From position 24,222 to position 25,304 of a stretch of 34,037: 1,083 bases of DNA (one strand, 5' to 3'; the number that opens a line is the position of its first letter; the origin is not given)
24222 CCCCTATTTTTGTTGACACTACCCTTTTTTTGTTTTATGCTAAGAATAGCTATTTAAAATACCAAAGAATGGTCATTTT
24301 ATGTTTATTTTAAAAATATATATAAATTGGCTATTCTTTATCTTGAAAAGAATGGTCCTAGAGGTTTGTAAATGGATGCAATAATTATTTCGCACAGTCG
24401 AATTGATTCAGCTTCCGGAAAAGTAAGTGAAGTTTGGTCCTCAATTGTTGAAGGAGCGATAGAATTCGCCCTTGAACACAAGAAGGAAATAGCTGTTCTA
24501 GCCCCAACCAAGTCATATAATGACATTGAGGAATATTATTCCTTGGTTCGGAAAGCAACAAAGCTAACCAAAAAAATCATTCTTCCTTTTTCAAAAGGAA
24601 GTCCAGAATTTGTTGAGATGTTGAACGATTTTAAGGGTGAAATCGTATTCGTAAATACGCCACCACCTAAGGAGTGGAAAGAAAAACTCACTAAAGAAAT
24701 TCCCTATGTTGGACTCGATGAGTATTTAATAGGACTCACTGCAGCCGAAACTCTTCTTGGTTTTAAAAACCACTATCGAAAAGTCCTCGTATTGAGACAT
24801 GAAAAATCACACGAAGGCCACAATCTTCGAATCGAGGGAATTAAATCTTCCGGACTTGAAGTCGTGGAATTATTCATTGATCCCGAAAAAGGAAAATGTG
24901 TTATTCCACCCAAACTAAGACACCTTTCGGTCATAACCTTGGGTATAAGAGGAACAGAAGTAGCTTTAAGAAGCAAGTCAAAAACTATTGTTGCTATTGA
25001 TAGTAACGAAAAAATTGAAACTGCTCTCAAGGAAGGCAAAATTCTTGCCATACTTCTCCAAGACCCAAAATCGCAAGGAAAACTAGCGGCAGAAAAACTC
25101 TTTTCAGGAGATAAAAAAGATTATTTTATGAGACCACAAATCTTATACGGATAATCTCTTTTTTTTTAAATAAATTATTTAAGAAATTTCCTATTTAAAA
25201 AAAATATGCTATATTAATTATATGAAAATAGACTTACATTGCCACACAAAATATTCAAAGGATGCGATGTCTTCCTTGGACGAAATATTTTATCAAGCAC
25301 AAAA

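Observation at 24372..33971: Clustered, duplicated and apparently regulated inositol-phosphate module in an otherwise minimal genome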

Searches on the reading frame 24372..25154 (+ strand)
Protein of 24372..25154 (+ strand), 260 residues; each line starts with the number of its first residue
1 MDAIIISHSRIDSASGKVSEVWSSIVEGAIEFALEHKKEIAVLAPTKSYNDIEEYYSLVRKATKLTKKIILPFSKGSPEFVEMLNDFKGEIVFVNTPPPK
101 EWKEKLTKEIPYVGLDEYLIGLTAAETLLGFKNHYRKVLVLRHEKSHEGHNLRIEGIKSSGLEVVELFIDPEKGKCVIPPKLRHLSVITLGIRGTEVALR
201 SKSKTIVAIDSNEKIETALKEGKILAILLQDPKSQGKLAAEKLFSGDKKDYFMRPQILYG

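Call 6: search_protein_families(library=pfam, proteins=[window:24372-25154:+], max_evalue=0.01)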
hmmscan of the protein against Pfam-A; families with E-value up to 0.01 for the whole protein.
window:24372-25154:+ (260 aa): 1 family
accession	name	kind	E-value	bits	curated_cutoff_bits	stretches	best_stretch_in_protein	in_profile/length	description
PF13407.12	Peripla_BP_4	-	1.7e-09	38.1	35.1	1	91-241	83-248/258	Periplasmic binding protein domain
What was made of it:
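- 24372..25154 (+): Free cytoplasmic type I PBP-fold protein (260 aa). No signal peptide and no HTH. Accessory part. Pfam Peripla_BP_4 38.1 bits against a cut-off of 35.1 (call 6).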

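Call 7: search_protein_families(library=ncbifam, proteins=[window:24372-25154:+], max_evalue=0.01)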
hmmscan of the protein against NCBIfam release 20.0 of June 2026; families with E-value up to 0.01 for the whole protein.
window:24372-25154:+ (260 aa): 0 families

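Call 36: find_homologous_proteins(query=A2, max_evalue=0.001)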
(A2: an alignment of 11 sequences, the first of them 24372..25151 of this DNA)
Query A2 (11 sequences) (260 aa, profile of the alignment): 5 proteins with E <= 0.001 among 8000 candidates.
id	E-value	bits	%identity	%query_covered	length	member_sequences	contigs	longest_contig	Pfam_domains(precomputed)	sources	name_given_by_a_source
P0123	1.2e-83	298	60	98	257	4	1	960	PF13407.13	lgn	-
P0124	1.7e-83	298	98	100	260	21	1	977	PF13407.13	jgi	-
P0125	2.7e-80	287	58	98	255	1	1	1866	PF13407.13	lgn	-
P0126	5.1e-63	231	37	98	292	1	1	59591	PF00532.28,PF13407.13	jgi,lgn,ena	-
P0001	7.9e-48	181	36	45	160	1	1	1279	-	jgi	-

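Call 43: predict_structure(alignment_id=A3)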
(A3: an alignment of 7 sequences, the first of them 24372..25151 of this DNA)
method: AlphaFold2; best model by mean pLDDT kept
length: 260 residues; sequences in the alignment: 7
mean_pLDDT: 88.4   pTM: 0.85
mean pLDDT of the five models: 88.4, 87.7, 87.4, 87.1, 86.2
residues with pLDDT >= 90: 172; 70-90: 64; 50-70: 24; < 50: 0
segments of 3 or more residues with pLDDT < 50: none
pLDDT, mean of each block of 10 residues (from residue 1): 88 65 92 96 77 88 96 82 94 88 90 93 92 79 78 93 90 76 92 91 91 93 94 96 94 90
secondary structure, 60 per line:
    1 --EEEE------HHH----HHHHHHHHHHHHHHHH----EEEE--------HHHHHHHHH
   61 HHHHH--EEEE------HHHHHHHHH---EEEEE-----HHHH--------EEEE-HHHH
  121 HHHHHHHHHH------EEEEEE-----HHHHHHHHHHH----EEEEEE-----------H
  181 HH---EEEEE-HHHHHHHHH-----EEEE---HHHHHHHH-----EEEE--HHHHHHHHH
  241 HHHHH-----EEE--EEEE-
elements in order: E3-6 H20-35 E40-43 H52-65 E68-71 H78-86 E90-94 H100-103 E112-115 H117-130 E137-142 H148-158 E163-168 E186-190 H192-200 E206-209 H213-220 E226-229 H232-245 E251-253 E256-259
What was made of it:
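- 24372..25154 (+): AF2 pLDDT 88.4 (call 43).
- On Type I periplasmic-binding-protein fold (Peripla_BP_4 / LacI core): AF2 pLDDT 88 (call 43).
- On ABC-transporter solute-binding proteins: Strand beta-1 starts at residue 3 (call 43).
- The fold is predicted with high confidence (call 43).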

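Call 48: fold_search(model_id=the predicted structure, library=pdb)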
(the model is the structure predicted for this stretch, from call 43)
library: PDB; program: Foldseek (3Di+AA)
matches with E <= 10: 1552; with E <= 0.001: 459
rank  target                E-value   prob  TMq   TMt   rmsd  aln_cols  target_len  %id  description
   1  6gq0                  7.4e-14  1.00  0.77  0.72   3.5       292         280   16  Crystal structure of GanP, a glucose-galactose binding protein from Geobacillus stearothermophilus (released 2019-06-19)
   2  6guq                  2.5e-13  1.00  0.76  0.72   3.7       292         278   16  Crystal structure of GanP, a glucose-galactose binding protein from Geobacillus stearothermophilus, in complex with gluc (released 2019-07-03)
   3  5xsd_B                1.1e-12  1.00  0.66  0.63   5.6       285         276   16  XylFII-LytSN complex mutant - D103A (released 2017-08-02)
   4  6gt9_A                1.6e-12  1.00  0.74  0.69   3.9       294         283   17  Crystal structure of GanP, a glucose-galactose binding protein from Geobacillus stearothermophilus, in complex with ga (released 2019-06-26)
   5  3rot_A                1.9e-12  1.00  0.74  0.71   4.3       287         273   18  Crystal structure of ABC sugar transporter (periplasmic sugar binding protein) from Legionella pneumophila (released 2011-05-18)
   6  3gbv_B                2.2e-12  1.00  0.74  0.68   4.0       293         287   14  Crystal structure of a putative LacI transcriptional regulator from Bacteroides fragilis (released 2009-03-10)
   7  5xsj_X                3.5e-12  1.00  0.76  0.72   3.9       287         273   16  XylFII-LytSN complex (released 2017-08-02)
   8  3gbv_A                3.7e-12  1.00  0.73  0.66   4.2       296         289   15  Crystal structure of a putative LacI transcriptional regulator from Bacteroides fragilis (released 2009-03-10)
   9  1ba2_A                3.9e-12  1.00  0.63  0.61   5.3       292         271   18  D67R MUTANT OF D-RIBOSE-BINDING PROTEIN FROM ESCHERICHIA COLI (released 1998-07-15)
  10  4ru1_D                4.7e-12  1.00  0.75  0.69   3.8       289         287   16  Crystal structure of carbohydrate transporter ACEI_1806 from Acidothermus cellulolyticus 11B, TARGET EFI-510965, in co (released 2014-12-17)
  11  5xss_B                5.6e-12  1.00  0.74  0.71   4.0       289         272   17  XylFII molecule (released 2017-08-02)
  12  5xss_A                1.3e-11  1.00  0.73  0.70   4.7       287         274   16  XylFII molecule (released 2017-08-02)
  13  5dte_B                1.6e-11  1.00  0.78  0.71   3.7       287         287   15  Crystal Structure of an ABC transporter periplasmic solute binding protein (IPR025997) from Actinobacillus succinogene (released 2015-10-07)
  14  5xss_C                1.9e-11  1.00  0.73  0.71   4.8       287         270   16  XylFII molecule (released 2017-08-02)
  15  4ry0                  2.5e-11  1.00  0.71  0.65   4.5       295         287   16  Crystal structure of ribose transporter solute binding protein RHE_PF00037 from Rhizobium etli CFN 42, TARGET EFI-511357 (released 2014-12-24)
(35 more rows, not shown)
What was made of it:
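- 24372..25154 (+): Foldseek best matches are sugar-binding proteins and LacI cores, TM 0.72-0.78 (call 48).
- On Type I periplasmic-binding-protein fold (Peripla_BP_4 / LacI core): Foldseek TM 0.72-0.78 to GanP, XylFII, RbsB and LacI-family cores (call 48).
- Checked: An AF2 model of the free copy (pLDDT 88) matches type I sugar-binding proteins and LacI cores at TM 0.72-0.78 (calls 43, 48).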

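Call 49: search_protein_representatives(alignment_id=A3)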
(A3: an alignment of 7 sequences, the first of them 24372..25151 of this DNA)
Query: 7 sequences, 262 profile positions. Proteins with E-value up to 0.001 (for the whole library): 155; up to 1e-10: 47; up to 1e-30: 29. The best 150 are listed.
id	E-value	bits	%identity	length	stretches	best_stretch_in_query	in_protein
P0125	9.5e-120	415.0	-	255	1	1-262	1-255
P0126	8.0e-100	349.7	-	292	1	1-260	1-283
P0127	2.1e-60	220.4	-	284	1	1-261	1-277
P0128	9.8e-59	215.0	-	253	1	4-259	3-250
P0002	4.5e-55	203.0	-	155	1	81-251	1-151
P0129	6.1e-55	202.5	-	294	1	2-260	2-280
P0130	4.6e-54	199.6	-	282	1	18-262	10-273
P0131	4.5e-53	196.4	-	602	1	3-229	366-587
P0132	4.9e-53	196.3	-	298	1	3-259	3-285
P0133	1.0e-52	195.2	-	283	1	3-246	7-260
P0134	1.2e-51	191.8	-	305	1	5-260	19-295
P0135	8.9e-50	185.6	-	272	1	1-261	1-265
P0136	7.0e-48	179.4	-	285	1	7-260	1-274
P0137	3.5e-44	167.3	-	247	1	4-261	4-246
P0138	3.2e-43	164.1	-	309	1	3-260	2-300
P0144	8.7e-41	156.1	-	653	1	5-232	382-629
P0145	5.8e-40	153.4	-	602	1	3-227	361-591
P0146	1.1e-36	142.6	-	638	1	5-227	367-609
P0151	9.2e-32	126.5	-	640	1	4-229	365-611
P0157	1.4e-21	93.2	-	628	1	5-214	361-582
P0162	6.4e-16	74.6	-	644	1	5-232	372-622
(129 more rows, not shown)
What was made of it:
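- Tried and rejected: The exhaustive HMM search (call 49) was needed to see the family.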

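Call 83: list_cluster_members(proteins=[P0131, P0144, P0145, P0146, P0151, P0157, P0162, P0126, P0127, P0129])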
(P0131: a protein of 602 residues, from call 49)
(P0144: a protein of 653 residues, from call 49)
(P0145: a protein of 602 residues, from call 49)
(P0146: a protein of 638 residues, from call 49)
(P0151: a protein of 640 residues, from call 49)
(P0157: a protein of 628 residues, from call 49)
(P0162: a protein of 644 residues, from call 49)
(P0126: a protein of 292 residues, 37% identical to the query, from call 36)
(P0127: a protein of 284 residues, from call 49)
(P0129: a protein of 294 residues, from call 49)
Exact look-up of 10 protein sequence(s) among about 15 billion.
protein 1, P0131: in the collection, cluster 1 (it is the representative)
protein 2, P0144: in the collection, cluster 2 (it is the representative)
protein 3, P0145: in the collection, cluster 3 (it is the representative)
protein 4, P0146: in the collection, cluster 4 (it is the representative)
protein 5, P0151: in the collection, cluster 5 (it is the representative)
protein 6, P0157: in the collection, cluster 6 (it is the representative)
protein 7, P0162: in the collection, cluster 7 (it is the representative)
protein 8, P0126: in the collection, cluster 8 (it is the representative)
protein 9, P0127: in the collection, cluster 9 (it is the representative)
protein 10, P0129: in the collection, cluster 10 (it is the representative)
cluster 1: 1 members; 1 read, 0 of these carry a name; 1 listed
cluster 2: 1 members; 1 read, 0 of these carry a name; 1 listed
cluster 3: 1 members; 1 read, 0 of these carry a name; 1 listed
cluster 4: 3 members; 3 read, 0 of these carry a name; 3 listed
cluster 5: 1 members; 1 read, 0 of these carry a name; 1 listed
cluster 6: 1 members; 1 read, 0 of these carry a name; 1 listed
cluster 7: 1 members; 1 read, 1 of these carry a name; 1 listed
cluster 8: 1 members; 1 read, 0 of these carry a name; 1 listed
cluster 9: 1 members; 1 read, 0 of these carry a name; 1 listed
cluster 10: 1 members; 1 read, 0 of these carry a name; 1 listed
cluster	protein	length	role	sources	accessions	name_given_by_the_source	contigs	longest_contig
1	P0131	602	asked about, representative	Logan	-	-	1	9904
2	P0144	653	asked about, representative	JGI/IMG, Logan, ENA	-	-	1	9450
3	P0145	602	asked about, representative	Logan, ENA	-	-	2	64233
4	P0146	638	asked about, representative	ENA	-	-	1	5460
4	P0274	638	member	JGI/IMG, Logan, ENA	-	-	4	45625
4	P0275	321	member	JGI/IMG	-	-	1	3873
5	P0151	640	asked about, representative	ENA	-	-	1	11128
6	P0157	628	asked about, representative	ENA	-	-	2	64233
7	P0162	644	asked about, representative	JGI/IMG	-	myo-inositol-1-phosphate synthase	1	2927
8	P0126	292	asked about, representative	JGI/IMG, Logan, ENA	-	-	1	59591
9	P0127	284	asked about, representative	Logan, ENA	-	-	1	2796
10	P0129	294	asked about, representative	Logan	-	-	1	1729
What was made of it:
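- Tried and rejected: Cluster look-up for taxon names of the fusion proteins: no names returned (call 83).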

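Call 91: search_solved_structures(query=A2, max_evalue=0.01, show_alignments=4)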
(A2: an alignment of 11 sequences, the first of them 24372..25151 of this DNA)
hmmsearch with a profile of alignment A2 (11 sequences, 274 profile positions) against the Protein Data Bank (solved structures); distinct sequences matched with E-value up to 0.01: 15.
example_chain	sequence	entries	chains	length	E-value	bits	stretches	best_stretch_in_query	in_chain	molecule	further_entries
6gq0_A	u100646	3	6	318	6.5e-10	41.8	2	146-233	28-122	Putative sugar binding protein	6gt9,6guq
5xsd_A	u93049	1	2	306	2.8e-08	36.5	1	26-263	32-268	Periplasmic binding protein/LacI transcriptional regulator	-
3rot_A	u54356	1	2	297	2.8e-08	36.4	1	26-180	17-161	ABC sugar transporter, periplasmic sugar binding protein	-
5xss_X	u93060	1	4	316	4.7e-08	35.7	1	26-263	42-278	Periplasmic binding protein/LacI transcriptional regulator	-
5xsj_X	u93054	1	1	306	4.9e-08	35.6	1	26-263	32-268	Periplasmic binding protein/LacI transcriptional regulator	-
4ru1_A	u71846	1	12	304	6.9e-07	31.9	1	122-261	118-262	Monosaccharide ABC transporter substrate-binding protein, CUT2 family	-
6sw4_A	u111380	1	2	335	2.8e-05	26.6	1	25-256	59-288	Arabinose binding protein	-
7x0g_A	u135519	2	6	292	0.00025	23.5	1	121-254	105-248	CbpA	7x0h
2qvc_A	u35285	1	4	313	0.00038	22.9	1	125-263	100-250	Sugar ABC transporter, periplasmic sugar-binding protein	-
2h3h_A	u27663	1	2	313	0.00038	22.9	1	125-263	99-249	Sugar ABC transporter, periplasmic sugar-binding protein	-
5hqj_A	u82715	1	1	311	0.0009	21.7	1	125-262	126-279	Periplasmic binding protein/LacI transcriptional regulator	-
3c6q_B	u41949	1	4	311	0.0014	21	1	125-263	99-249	Sugar ABC transporter, periplasmic sugar-binding protein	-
3brs_A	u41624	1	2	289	0.0015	20.9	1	22-263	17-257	Periplasmic binding protein/LacI transcriptional regulator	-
3ksm_A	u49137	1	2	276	0.0044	19.4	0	123-263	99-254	ABC-type sugar transport system, periplasmic component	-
5dkv_A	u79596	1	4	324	0.0045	19.4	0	125-257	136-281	ABC transporter substrate binding protein (Ribose)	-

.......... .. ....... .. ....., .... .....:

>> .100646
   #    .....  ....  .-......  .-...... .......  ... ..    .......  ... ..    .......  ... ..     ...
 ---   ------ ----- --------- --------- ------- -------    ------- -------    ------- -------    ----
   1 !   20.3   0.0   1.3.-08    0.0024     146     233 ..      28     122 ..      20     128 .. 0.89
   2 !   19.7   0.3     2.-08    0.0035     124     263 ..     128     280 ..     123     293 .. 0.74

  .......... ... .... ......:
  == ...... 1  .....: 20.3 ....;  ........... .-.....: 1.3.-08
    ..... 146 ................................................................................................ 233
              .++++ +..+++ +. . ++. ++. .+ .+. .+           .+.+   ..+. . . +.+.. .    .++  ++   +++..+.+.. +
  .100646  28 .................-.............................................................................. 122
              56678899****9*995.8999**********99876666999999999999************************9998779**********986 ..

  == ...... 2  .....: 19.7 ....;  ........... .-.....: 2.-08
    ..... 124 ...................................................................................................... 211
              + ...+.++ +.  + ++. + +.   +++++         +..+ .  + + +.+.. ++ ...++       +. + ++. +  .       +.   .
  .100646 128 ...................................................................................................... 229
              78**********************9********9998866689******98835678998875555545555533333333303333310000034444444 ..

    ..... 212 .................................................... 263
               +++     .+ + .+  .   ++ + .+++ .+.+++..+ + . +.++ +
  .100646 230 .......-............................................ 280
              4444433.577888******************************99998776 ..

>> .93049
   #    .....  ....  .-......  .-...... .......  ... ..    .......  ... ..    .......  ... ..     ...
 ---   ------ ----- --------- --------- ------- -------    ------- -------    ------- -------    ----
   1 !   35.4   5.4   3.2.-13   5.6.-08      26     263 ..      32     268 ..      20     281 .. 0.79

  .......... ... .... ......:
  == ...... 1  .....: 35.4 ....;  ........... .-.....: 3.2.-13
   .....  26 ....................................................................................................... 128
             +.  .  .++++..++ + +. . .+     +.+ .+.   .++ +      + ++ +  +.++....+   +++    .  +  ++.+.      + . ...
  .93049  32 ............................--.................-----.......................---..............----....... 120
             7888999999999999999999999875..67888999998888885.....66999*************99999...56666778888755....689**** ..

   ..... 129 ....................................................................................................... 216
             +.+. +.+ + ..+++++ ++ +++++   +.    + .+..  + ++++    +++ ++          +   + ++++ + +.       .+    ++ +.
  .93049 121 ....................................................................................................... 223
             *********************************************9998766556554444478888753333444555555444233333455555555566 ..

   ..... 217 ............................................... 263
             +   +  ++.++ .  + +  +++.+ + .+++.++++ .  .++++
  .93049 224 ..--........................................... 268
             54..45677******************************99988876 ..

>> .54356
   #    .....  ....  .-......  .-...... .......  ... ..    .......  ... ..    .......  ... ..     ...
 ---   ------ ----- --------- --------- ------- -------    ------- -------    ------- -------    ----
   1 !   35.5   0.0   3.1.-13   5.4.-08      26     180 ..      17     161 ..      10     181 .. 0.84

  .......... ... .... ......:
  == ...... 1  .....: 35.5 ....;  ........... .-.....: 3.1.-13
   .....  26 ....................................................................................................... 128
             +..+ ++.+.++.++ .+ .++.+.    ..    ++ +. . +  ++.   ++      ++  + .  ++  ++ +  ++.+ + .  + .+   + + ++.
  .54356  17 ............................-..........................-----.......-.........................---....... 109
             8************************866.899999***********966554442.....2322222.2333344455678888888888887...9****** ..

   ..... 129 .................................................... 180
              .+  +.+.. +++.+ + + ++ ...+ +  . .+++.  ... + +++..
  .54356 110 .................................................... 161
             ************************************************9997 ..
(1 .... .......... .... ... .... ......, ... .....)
